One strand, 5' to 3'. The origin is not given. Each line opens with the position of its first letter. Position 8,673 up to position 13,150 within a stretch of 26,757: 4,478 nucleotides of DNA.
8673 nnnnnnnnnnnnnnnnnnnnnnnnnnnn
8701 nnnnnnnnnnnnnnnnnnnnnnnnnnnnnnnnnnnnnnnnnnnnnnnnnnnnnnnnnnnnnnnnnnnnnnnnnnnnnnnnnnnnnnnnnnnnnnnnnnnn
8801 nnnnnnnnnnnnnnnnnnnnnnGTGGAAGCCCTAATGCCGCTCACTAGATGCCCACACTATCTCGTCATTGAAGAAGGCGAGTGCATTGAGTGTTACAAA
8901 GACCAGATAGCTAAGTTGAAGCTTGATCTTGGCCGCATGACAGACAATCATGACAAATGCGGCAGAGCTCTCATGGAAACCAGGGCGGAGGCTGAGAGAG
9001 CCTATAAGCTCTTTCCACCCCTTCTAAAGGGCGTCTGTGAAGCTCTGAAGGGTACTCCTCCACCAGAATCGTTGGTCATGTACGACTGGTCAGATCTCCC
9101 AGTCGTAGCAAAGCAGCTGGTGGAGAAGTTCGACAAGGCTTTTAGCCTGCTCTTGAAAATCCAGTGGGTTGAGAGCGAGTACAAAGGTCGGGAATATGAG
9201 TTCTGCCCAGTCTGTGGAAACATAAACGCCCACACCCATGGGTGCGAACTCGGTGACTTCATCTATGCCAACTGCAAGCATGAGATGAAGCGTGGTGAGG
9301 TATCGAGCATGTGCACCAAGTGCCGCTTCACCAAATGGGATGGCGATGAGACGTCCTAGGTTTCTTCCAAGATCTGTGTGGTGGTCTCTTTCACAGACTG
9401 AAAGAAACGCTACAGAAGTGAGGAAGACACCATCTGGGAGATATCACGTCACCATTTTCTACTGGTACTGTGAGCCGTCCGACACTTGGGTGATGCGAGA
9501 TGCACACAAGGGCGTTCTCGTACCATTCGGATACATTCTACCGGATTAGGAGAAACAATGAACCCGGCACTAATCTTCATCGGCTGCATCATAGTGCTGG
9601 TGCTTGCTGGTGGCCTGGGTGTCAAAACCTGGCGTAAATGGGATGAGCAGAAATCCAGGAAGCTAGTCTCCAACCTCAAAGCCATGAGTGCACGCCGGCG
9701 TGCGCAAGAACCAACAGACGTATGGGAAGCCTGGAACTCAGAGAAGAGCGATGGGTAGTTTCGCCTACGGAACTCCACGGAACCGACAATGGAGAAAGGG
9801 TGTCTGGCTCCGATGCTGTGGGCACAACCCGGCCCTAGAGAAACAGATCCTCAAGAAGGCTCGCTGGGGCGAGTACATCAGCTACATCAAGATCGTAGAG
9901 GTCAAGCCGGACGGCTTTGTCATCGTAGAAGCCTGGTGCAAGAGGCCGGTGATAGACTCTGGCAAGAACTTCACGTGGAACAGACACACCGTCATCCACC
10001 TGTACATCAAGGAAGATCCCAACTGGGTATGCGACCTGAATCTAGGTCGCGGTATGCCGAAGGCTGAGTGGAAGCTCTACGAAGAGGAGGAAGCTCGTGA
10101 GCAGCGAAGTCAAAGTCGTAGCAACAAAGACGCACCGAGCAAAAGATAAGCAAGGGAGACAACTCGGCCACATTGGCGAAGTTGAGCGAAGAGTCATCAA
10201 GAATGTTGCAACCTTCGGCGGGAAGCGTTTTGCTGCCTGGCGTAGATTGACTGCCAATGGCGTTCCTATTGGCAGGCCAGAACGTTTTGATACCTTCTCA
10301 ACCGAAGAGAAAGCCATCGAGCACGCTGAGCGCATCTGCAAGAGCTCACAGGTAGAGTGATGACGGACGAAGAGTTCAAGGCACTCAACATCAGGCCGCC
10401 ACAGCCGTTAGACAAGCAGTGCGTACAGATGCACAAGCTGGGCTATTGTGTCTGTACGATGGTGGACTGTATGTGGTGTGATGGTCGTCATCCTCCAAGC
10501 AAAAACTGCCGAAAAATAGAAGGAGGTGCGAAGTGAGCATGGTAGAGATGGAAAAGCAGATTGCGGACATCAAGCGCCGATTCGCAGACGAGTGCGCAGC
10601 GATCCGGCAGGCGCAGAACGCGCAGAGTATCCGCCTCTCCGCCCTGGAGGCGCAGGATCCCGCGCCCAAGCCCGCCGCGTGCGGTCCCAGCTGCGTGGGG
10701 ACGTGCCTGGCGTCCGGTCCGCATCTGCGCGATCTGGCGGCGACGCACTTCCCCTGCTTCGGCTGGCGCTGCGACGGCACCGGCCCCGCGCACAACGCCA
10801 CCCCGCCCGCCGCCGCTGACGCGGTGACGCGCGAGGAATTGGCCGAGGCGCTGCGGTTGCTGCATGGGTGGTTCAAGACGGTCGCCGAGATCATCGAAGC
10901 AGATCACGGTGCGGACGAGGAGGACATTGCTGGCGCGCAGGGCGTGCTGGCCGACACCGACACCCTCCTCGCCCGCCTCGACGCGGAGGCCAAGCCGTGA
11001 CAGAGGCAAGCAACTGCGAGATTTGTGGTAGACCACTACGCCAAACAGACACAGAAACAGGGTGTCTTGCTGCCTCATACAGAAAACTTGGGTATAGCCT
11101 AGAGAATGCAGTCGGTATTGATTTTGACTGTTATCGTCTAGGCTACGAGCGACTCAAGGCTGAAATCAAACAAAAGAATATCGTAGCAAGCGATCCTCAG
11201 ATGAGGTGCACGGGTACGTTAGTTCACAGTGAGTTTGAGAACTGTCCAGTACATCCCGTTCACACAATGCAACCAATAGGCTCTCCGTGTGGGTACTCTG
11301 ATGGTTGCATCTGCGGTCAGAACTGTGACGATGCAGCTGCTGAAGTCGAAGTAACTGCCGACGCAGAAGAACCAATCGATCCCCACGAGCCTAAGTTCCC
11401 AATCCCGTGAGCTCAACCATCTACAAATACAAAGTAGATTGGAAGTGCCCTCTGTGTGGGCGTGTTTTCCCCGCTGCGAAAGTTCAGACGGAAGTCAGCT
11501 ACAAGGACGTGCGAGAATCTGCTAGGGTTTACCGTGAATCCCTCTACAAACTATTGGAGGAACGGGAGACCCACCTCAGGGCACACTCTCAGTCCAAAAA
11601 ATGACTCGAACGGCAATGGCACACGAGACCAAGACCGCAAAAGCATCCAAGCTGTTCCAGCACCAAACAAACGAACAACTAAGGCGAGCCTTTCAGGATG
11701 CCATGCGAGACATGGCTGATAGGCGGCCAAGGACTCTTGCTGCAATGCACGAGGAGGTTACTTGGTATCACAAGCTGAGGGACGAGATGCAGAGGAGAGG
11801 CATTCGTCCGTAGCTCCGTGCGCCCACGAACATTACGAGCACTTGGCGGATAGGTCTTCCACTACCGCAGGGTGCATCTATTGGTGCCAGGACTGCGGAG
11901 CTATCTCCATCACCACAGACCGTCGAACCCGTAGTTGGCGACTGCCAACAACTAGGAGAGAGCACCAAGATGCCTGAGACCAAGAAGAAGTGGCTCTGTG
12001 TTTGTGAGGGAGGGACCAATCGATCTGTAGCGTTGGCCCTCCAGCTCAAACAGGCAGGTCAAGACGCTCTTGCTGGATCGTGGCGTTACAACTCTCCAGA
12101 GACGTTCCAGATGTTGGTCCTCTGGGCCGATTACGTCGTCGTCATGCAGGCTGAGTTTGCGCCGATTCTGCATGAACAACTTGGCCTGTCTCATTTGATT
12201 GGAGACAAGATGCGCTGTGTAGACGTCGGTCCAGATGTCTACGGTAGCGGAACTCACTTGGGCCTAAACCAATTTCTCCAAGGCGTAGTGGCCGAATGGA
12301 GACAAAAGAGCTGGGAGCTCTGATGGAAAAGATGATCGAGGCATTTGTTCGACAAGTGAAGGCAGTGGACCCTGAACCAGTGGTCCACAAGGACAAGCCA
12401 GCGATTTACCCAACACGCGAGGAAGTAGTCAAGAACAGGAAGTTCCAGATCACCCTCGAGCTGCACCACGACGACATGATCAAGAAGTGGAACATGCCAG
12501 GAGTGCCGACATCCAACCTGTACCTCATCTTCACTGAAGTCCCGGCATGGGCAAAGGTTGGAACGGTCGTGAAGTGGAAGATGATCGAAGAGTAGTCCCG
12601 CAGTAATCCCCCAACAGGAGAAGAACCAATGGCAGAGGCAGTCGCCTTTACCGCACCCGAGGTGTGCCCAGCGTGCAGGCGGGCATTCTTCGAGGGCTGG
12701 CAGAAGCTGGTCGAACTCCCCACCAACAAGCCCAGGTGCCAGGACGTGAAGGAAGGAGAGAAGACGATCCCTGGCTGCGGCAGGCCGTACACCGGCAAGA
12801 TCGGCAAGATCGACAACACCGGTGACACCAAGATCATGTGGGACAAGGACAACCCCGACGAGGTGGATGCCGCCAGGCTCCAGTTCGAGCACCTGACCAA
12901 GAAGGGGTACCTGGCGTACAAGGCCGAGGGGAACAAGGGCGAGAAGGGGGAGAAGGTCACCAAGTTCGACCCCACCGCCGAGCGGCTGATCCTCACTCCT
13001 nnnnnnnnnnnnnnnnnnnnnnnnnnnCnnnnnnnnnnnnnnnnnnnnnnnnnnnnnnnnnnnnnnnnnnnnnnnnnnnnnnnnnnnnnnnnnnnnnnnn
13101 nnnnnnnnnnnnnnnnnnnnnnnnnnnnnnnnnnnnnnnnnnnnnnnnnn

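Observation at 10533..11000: Compositional island: one ~70+% GC gene among ~50% GC neighbours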

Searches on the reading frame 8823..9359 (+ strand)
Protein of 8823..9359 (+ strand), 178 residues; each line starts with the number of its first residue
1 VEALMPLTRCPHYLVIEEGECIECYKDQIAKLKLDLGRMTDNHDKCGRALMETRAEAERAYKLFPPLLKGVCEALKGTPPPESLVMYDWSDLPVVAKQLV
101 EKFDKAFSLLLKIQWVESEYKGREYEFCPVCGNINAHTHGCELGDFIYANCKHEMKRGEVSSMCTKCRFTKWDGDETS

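Call 7: search_protein_families(library=pfam, proteins=[window:8823-9359:+], max_evalue=0.1)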
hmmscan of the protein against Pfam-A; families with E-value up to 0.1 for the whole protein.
window:8823-9359:+ (178 aa): 2 families
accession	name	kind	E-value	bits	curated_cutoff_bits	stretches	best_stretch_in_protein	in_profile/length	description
PF16917.10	BPL_LplA_LipB_2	-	0.013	15.5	27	1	55-91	52-88/183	Biotin/lipoate A/B protein ligase family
PF04728.18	LPP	-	0.083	13.7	29.1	0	27-60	7-40/53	Lipoprotein leucine-zipper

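Call 8: search_protein_families(library=phrogs, proteins=[window:8823-9359:+], max_evalue=0.1)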
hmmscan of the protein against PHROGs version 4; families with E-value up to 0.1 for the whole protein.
window:8823-9359:+ (178 aa): 1 family
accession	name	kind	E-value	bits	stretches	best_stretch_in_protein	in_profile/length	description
phrog_34553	-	unknown function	0.053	14.6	1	86-127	1-42/72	-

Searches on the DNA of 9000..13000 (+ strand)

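Call 5: search_dna_similar(query=window:9000-13000:+, collection=phages, mode=near)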
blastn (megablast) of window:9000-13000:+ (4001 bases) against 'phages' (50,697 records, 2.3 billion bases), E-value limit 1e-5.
No match.

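Call 62: search_dna_similar(query=L003:1-11237:+, collection=phages, mode=near, max_rows=10)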
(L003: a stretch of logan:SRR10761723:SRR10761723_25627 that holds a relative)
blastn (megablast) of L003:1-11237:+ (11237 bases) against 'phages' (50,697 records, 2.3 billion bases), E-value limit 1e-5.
No match.

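Call 85: search_rna_families(source=window, start=9500, end=12000, threshold=evalue, max_evalue=1)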
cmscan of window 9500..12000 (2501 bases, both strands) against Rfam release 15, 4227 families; matches with E-value up to 1: 2.
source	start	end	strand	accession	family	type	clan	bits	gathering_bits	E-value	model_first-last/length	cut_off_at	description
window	10901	10984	-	RF02014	mir-1178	Gene; miRNA;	-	22.2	75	0.79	1-91/91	no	mir-1178 microRNA precursor family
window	10278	10324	-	RF00736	mir-320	Gene; miRNA;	-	18.7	55.5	0.65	1-76/76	no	mir-320 microRNA precursor family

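Call 89: search_dna_similar(query=L003:2937-4699:+, collection=phages, mode=distant, max_rows=10)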
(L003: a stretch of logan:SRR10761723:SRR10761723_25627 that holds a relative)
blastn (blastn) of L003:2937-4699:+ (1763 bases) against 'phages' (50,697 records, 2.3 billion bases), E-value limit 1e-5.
No match.

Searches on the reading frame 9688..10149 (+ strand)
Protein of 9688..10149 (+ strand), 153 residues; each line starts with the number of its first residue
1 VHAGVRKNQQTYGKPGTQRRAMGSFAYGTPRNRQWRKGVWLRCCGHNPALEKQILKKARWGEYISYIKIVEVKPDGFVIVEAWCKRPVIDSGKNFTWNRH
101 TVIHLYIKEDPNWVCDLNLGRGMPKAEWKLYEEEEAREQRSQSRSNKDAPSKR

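Call 7: search_protein_families(library=pfam, proteins=[window:9688-10149:+], max_evalue=0.1)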
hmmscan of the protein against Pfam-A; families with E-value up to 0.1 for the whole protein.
window:9688-10149:+ (153 aa): 0 families

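Call 8: search_protein_families(library=phrogs, proteins=[window:9688-10149:+], max_evalue=0.1)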
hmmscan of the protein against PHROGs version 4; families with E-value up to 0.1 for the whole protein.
window:9688-10149:+ (153 aa): 1 family
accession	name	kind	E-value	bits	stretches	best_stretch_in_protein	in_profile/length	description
phrog_19999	-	unknown function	0.053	14.4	0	48-108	52-109/152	-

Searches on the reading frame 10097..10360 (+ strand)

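Call 7: search_protein_families(library=pfam, proteins=[window:10097-10360:+], max_evalue=0.1)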
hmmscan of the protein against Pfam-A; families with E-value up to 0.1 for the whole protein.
window:10097-10360:+ (87 aa): 1 family
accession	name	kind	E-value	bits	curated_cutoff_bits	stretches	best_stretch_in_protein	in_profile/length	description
PF06884.16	DUF1264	-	0.027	14.5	25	1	28-73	99-144/171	Protein of unknown function (DUF1264)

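Call 8: search_protein_families(library=phrogs, proteins=[window:10097-10360:+], max_evalue=0.1)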
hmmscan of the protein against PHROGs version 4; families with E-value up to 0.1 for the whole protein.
window:10097-10360:+ (87 aa): 0 families

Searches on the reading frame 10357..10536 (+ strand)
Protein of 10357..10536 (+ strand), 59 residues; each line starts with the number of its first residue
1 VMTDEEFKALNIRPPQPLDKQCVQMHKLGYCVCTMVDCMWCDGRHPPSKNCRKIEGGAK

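Call 7: search_protein_families(library=pfam, proteins=[window:10357-10536:+], max_evalue=0.1)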
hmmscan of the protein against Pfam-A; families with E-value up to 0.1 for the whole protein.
window:10357-10536:+ (59 aa): 0 families

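Call 8: search_protein_families(library=phrogs, proteins=[window:10357-10536:+], max_evalue=0.1)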
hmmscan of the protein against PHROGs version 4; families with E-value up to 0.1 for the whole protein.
window:10357-10536:+ (59 aa): 0 families
